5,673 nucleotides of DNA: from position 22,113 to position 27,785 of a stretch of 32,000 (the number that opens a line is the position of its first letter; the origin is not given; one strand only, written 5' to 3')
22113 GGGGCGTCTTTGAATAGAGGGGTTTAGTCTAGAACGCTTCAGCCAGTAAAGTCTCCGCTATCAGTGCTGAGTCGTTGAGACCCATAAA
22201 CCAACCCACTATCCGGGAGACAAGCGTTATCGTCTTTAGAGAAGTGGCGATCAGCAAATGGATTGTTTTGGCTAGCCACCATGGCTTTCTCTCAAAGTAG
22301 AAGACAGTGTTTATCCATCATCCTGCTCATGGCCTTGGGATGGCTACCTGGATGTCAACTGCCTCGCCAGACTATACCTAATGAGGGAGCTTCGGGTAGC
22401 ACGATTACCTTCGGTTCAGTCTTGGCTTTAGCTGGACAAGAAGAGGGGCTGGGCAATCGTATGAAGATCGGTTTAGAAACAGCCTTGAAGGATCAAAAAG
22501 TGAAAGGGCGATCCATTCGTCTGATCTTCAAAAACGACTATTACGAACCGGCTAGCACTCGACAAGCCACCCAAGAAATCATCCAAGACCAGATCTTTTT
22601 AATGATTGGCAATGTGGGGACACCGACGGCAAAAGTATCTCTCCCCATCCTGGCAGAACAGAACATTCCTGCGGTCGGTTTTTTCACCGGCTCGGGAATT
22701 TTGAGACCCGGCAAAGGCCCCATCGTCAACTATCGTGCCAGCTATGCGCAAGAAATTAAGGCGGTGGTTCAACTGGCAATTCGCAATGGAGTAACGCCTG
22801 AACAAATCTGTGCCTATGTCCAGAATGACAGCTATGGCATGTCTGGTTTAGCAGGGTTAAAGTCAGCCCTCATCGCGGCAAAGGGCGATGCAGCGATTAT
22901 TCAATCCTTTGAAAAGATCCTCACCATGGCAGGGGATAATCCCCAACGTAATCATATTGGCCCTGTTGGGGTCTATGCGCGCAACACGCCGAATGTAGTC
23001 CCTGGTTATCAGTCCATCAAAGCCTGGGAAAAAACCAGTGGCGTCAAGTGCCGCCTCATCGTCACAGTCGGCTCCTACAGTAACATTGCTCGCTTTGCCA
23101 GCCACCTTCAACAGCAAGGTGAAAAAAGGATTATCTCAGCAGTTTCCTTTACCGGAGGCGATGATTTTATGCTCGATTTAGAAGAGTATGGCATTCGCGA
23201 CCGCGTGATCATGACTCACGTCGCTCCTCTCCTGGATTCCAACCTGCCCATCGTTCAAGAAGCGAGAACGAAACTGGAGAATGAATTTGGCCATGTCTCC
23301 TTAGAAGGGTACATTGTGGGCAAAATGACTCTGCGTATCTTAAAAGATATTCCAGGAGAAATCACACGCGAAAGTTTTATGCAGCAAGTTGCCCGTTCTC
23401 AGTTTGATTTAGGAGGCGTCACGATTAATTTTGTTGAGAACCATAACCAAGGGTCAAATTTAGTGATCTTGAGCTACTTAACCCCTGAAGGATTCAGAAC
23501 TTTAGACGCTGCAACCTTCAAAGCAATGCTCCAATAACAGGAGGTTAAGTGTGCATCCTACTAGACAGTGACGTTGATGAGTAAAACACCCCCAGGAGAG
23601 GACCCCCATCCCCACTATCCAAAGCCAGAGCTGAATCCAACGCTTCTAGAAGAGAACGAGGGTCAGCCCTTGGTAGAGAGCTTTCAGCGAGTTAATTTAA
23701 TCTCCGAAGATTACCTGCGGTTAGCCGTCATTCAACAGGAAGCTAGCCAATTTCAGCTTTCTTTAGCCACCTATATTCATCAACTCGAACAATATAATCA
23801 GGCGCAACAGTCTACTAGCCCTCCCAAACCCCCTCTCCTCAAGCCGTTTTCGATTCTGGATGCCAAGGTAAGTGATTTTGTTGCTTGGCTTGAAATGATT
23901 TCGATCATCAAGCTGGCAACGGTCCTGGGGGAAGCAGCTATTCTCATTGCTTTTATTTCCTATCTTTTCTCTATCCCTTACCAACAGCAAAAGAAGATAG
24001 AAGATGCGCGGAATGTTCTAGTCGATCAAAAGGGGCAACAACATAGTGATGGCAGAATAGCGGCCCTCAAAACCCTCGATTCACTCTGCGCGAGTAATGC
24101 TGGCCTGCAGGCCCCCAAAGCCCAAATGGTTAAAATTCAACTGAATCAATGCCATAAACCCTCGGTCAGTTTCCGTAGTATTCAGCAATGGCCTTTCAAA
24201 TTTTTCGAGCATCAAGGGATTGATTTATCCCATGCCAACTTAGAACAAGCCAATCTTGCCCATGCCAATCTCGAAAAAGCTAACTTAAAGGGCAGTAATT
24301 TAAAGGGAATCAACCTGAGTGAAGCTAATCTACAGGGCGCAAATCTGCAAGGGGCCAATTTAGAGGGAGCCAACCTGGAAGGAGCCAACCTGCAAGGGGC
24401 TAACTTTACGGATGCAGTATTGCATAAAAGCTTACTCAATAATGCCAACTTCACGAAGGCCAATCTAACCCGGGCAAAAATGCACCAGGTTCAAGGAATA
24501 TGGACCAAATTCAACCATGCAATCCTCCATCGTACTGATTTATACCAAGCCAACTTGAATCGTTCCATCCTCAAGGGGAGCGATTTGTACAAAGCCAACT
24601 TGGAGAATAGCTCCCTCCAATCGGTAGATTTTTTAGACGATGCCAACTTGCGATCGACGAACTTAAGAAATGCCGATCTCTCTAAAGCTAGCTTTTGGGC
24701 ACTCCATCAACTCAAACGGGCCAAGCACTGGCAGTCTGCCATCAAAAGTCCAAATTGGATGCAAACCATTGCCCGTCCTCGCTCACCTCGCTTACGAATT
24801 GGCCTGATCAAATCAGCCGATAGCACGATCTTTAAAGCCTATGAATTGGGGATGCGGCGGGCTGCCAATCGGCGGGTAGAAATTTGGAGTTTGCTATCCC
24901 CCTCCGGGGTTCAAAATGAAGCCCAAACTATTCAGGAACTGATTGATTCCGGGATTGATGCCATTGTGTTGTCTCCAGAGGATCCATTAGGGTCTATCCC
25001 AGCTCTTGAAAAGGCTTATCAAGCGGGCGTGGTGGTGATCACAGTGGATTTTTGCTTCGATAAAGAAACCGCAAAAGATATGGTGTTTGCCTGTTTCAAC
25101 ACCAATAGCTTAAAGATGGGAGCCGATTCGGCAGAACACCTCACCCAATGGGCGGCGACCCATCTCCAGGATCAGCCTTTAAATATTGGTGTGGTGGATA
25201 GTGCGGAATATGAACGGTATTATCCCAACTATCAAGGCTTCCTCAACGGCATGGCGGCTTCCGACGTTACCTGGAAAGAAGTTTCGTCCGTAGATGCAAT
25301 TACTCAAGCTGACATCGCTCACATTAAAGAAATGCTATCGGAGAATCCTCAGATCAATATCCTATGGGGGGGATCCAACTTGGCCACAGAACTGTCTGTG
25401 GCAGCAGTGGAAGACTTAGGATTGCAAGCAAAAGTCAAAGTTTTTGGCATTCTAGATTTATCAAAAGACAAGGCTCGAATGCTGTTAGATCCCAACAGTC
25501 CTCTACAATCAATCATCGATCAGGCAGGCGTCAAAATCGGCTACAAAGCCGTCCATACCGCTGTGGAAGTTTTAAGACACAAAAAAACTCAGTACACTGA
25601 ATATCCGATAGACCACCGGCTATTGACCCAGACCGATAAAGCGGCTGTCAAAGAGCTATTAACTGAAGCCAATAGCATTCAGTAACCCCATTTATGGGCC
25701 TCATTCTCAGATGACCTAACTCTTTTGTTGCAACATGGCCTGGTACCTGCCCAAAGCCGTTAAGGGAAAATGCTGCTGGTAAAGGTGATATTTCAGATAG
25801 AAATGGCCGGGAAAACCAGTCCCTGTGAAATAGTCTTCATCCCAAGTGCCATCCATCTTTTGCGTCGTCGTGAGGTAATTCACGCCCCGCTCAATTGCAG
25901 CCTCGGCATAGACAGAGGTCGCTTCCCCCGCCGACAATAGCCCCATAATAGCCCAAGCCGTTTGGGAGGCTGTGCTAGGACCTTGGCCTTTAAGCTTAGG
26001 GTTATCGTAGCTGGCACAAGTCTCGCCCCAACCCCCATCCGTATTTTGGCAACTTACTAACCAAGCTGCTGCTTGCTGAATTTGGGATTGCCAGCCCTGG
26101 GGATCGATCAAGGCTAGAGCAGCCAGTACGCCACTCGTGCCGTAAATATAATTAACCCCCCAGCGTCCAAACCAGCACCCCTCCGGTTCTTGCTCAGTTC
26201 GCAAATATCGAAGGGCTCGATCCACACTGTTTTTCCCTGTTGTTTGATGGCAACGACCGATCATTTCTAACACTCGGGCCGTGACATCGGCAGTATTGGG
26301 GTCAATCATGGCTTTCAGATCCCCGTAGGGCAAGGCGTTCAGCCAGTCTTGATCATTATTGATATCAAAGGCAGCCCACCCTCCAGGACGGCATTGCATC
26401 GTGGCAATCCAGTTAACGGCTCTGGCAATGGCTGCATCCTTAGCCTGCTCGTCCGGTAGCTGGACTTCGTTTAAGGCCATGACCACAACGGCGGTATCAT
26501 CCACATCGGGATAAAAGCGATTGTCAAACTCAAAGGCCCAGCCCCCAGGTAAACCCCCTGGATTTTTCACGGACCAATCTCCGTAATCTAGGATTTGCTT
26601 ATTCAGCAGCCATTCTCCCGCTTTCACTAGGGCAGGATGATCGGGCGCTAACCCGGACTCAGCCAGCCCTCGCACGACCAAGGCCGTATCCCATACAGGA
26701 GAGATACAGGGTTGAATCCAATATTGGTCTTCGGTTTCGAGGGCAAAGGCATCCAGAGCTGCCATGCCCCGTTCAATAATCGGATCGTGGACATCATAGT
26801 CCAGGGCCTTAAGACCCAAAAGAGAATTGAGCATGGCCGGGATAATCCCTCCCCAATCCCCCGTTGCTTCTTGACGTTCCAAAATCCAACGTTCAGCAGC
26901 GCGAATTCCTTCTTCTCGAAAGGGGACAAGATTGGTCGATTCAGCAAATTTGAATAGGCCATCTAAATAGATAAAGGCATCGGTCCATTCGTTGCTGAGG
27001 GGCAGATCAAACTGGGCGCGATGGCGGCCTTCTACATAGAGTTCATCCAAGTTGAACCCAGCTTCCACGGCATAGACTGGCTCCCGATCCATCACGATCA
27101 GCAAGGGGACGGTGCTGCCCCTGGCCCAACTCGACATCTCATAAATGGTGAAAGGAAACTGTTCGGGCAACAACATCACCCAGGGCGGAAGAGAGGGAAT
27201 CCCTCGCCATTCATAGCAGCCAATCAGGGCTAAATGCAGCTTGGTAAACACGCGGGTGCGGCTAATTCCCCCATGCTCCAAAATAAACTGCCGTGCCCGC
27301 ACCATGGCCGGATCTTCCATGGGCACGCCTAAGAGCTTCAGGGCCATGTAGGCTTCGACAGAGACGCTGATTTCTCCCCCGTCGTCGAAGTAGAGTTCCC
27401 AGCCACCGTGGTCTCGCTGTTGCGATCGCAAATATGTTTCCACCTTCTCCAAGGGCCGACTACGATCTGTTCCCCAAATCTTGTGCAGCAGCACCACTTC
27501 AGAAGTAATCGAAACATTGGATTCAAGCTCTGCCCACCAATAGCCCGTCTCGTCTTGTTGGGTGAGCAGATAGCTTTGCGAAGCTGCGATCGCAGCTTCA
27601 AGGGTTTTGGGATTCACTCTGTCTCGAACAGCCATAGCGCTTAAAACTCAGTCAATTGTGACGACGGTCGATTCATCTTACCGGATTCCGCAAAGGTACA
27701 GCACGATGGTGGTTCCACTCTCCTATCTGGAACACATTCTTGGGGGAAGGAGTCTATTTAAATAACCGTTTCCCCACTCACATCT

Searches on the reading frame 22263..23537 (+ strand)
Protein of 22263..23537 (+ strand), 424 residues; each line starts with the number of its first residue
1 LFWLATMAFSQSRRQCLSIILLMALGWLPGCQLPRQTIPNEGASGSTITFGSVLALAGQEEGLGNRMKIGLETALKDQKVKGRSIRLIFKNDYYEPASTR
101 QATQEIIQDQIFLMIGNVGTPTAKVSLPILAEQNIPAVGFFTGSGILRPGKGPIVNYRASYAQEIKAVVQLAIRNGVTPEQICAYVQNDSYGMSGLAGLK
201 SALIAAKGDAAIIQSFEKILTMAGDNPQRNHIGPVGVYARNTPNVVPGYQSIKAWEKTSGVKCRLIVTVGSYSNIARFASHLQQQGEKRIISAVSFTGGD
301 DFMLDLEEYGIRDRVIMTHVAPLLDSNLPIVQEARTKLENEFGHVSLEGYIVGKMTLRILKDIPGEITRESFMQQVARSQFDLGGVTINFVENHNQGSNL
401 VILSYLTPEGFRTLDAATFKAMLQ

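Call 19: search_protein_families(library=pfam, proteins=[window:22263-23537:+], max_evalue=0.001)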
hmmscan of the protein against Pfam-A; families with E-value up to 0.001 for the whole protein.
window:22263-23537:+ (424 aa): 1 family
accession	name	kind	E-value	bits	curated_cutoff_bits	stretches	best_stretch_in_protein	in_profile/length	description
PF13458.12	Peripla_BP_6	-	7.9e-22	78.8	31.7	1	47-209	1-165/343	Periplasmic binding protein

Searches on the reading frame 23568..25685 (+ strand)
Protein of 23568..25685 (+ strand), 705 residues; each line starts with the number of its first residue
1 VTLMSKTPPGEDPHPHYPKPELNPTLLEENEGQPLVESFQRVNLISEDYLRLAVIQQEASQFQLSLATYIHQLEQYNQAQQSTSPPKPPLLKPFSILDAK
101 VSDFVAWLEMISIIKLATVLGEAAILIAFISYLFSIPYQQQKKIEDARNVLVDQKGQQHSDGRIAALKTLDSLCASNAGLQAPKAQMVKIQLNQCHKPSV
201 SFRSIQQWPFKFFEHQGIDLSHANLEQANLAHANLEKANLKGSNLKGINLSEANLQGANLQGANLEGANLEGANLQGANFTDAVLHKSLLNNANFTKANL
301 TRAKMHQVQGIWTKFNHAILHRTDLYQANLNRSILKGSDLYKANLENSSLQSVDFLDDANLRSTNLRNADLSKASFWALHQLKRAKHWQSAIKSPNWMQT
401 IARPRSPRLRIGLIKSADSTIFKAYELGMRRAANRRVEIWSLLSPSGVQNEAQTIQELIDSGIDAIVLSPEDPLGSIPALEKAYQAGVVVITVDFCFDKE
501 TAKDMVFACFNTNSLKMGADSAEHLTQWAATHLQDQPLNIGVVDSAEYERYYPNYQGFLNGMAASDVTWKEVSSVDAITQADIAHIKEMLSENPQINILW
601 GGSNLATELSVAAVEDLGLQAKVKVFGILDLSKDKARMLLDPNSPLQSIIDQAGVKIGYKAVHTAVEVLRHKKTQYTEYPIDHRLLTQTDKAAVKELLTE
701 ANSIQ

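Call 19: search_protein_families(library=pfam, proteins=[window:23568-25685:+], max_evalue=0.001)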
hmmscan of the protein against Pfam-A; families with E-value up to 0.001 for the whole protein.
window:23568-25685:+ (705 aa): 4 families
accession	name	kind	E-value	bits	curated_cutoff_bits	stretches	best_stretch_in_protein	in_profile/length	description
PF00805.28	Pentapeptide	-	9.6e-40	134.2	20.2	4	249-285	2-38/40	Pentapeptide repeats (8 copies)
PF13599.13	Pentapeptide_4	-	1.2e-26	93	38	4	220-295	3-78/78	Pentapeptide repeat region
PF13407.12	Peripla_BP_4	-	6.9e-21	75.4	35.1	1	414-673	5-258/258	Periplasmic binding protein domain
PF13576.12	Pentapeptide_3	-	1.3e-12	48.2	27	1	242-283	3-47/48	Pentapeptide repeats (9 copies)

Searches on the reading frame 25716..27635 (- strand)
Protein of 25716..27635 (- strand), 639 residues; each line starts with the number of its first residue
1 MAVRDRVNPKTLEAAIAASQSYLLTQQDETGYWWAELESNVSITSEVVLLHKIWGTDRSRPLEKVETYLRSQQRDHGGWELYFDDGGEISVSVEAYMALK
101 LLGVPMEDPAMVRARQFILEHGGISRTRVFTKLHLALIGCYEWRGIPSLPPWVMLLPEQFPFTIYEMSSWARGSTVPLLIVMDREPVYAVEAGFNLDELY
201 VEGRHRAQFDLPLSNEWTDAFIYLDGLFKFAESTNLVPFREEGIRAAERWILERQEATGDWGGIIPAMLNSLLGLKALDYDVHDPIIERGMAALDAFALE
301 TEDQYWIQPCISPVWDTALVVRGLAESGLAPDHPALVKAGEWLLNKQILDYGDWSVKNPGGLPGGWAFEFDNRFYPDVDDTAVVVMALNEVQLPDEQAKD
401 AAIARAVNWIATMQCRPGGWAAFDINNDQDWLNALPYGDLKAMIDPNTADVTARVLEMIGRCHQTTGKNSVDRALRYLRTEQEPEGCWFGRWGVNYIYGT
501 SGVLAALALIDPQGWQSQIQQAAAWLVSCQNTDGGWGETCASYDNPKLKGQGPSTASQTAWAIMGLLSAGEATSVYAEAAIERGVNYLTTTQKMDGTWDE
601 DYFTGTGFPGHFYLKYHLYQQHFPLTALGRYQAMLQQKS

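Call 19: search_protein_families(library=pfam, proteins=[window:25716-27635:-], max_evalue=0.001)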
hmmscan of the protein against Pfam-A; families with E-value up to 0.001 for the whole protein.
window:25716-27635:- (639 aa): 4 families
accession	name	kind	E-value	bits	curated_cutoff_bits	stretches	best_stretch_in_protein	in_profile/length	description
PF13243.12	SQHop_cyclase_C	-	9.9e-144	478.6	26.1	1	311-632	1-318/319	Squalene-hopene cyclase C-terminal domain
PF13249.12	SQHop_cyclase_N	-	1.5e-130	435.1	26.2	2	16-302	1-290/291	Squalene-hopene cyclase N-terminal domain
PF07678.20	TED_complement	-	1.3e-13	51.2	22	1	516-593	113-191/312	A-macroglobulin TED domain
PF00432.27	Prenyltrans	-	2.9e-05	24.1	26.5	0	504-600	36-120/304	Prenyltransferase alpha-alpha toroid domain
